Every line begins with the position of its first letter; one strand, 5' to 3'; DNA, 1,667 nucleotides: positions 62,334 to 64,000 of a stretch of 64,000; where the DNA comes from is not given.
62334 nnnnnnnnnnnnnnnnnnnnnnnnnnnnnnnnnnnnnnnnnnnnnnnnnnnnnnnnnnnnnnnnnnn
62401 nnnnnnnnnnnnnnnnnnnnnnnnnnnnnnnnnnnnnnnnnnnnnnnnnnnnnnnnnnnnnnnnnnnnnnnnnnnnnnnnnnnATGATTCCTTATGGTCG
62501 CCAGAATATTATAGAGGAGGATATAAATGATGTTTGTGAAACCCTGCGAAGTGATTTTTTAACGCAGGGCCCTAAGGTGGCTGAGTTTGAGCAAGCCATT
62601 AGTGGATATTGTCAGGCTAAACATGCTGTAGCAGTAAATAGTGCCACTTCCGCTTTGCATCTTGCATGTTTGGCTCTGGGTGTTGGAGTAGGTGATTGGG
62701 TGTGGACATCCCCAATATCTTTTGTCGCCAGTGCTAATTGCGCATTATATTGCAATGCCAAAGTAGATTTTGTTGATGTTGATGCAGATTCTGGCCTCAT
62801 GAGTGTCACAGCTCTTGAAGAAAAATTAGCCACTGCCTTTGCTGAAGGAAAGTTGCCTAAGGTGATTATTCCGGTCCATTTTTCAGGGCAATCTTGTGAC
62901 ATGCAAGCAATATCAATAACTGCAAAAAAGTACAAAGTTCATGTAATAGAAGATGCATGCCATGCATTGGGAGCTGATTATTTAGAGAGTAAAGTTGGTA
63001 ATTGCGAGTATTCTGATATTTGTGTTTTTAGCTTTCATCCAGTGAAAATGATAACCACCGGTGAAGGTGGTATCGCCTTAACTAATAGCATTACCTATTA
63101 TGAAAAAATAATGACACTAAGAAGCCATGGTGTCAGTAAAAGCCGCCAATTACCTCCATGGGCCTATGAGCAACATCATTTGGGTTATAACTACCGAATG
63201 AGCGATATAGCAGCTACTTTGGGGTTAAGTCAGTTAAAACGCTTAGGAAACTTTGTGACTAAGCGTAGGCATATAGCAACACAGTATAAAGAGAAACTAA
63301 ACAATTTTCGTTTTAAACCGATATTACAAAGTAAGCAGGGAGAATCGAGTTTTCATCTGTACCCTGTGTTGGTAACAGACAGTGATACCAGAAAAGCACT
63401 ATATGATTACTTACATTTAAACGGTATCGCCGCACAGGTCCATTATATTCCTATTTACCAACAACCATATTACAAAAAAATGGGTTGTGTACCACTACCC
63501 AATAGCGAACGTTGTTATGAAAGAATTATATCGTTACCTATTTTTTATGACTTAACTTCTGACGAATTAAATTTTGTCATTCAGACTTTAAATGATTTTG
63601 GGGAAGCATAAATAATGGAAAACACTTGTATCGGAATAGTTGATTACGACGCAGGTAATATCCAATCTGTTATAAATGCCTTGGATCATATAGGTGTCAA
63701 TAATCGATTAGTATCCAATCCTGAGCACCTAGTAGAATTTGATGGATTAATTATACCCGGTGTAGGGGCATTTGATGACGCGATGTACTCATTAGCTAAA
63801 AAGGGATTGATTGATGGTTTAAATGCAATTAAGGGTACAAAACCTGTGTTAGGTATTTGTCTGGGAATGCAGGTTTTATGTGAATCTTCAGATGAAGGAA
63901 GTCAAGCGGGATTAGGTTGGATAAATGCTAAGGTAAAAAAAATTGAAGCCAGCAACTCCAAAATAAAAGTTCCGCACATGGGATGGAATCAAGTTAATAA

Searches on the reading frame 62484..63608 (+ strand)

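Call 10: search_protein_families(library=ncbifam, proteins=[window:62484-63608:+], max_evalue=0.00001)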
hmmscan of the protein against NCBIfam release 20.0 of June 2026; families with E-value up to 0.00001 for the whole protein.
window:62484-63608:+ (375 aa): 7 families
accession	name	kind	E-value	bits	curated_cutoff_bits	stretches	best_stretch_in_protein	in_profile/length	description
TIGR03588.1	PseC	equivalog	1.6e-150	501.2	423.5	1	1-370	1-377/380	UDP-4-amino-4,6-dideoxy-N-acetyl-beta-L-altrosamine transaminase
TIGR04181.1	NHT_00031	hypoth_equivalog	7.3e-75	252.1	420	1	8-352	7-357/359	LegC family aminotransferase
NF008658.2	PRK11658.1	equivalog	3.6e-73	246.4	631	1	2-372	5-376/379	UDP-4-amino-4-deoxy-L-arabinose aminotransferase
NF008687.0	PRK11706.1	equivalog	1.5e-57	195.1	375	1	1-372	1-373/375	dTDP-4-amino-4,6-dideoxygalactose transaminase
TIGR02379.1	ECA_wecE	subfamily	5.6e-47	160.3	434.85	1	1-372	1-374/376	dTDP-4-amino-4,6-dideoxy-D-glucose transaminase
TIGR04427.1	PLP_DesI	equivalog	8.3e-41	140.4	650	1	21-365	42-375/390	dTDP-4-dehydro-6-deoxyglucose aminotransferase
NF011936.0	PRK15407.1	equivalog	9.5e-41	139.9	423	2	2-216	37-251/440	lipopolysaccharide biosynthesis protein RfbH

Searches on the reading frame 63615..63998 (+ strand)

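Call 94: search_protein_families(library=ncbifam, proteins=[window:63615-63998:+], max_evalue=1e-8)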
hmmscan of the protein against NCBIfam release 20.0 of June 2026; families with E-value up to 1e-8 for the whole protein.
window:63615-63998:+ (128 aa): 3 families
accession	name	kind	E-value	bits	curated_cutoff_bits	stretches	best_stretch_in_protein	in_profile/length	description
TIGR01855.1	IMP_synth_hisH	equivalog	2e-39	135.4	105.4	1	6-128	1-122/198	imidazole glycerol phosphate synthase subunit HisH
NF010608.0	PRK14004.1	equivalog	2.1e-25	89.6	216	1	6-127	2-129/210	imidazole glycerol phosphate synthase subunit HisH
TIGR03800.1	PLP_synth_Pdx2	equivalog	1.8e-10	41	105.55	1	6-109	2-104/184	pyridoxal 5'-phosphate synthase glutaminase subunit PdxT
